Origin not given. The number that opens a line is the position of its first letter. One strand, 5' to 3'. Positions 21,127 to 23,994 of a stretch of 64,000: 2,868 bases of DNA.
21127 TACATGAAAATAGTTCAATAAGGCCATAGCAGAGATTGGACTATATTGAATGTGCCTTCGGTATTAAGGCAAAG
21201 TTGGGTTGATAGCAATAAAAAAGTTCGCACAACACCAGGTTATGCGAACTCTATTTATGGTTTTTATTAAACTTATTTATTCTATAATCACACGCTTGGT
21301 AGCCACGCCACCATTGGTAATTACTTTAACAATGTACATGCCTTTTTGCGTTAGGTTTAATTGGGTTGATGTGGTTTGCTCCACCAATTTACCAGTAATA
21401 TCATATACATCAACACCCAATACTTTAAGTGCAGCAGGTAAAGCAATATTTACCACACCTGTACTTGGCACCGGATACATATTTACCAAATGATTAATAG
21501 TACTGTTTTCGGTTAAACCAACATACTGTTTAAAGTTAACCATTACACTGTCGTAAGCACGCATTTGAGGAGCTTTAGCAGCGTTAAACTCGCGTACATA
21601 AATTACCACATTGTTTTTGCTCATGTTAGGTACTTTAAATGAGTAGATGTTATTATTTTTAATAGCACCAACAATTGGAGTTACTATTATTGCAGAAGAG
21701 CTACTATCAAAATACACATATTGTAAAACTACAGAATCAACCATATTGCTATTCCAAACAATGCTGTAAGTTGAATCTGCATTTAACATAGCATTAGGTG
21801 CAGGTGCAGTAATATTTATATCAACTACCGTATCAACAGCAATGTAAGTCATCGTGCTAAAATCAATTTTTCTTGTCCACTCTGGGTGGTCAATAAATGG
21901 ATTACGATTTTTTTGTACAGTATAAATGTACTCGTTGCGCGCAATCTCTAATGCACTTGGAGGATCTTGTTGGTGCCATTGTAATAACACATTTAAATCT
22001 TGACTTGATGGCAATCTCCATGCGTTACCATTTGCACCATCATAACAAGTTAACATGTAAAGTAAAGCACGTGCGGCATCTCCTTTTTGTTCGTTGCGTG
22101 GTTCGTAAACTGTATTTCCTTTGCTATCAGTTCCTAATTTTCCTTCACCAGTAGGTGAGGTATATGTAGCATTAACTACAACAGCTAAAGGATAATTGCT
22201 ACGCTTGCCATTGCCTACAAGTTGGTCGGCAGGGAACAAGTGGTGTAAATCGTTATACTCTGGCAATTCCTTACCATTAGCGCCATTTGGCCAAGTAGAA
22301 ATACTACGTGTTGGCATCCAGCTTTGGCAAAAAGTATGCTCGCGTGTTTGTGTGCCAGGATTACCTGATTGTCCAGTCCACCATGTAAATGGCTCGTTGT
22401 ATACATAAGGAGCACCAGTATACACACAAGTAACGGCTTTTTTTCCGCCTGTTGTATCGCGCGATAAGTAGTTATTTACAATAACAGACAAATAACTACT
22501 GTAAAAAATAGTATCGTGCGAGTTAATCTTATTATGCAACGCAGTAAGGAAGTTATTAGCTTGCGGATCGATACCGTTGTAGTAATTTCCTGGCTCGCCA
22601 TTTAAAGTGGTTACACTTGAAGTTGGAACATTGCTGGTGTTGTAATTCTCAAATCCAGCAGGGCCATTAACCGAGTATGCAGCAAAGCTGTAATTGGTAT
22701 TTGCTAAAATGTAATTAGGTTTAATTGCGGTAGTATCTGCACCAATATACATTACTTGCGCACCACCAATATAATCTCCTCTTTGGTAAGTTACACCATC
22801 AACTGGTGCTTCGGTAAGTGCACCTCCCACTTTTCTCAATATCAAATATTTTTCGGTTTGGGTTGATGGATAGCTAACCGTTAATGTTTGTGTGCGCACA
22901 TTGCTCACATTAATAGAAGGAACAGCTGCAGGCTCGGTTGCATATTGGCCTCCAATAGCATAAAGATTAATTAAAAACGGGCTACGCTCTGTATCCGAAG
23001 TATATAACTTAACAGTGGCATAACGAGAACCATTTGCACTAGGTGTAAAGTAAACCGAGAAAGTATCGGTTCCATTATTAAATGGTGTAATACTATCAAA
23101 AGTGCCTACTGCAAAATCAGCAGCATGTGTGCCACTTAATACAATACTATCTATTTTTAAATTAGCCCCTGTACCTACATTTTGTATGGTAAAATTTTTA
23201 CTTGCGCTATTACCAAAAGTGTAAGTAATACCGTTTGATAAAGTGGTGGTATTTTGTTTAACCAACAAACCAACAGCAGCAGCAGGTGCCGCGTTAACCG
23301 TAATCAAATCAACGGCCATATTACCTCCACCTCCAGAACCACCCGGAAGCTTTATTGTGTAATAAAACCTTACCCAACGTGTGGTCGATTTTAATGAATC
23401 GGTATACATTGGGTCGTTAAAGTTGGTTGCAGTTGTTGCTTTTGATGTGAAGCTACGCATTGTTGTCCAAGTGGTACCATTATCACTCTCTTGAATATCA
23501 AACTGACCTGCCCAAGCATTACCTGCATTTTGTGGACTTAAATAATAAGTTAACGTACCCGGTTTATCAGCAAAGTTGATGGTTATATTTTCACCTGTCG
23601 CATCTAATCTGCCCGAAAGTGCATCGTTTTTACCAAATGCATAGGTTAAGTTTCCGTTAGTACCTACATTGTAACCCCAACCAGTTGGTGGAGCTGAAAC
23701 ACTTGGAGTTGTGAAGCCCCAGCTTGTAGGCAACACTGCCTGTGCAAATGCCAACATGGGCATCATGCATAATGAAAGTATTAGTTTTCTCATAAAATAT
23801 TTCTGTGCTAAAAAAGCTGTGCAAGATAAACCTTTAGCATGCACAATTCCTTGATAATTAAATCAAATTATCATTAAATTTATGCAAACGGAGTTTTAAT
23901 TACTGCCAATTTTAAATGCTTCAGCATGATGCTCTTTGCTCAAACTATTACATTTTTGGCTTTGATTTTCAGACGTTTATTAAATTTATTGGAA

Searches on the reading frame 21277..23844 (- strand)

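Call 10: search_protein_families(library=pfam, proteins=[window:21277-23844:-], max_evalue=0.01)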
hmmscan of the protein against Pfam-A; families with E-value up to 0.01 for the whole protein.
window:21277-23844:- (855 aa): 3 families
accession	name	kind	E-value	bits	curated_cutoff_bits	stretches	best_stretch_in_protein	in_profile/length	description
PF04231.19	Endonuclease_1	-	7.4e-38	131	25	1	431-655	4-235/235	Endonuclease I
PF18962.6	Por_Secre_tail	-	4.4e-10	40.2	27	1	789-854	1-75/75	Secretion system C-terminal sorting domain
PF00754.31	F5_F8_type_C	-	1.4e-05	25.6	28.2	1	101-163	52-113/127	F5/8 type C domain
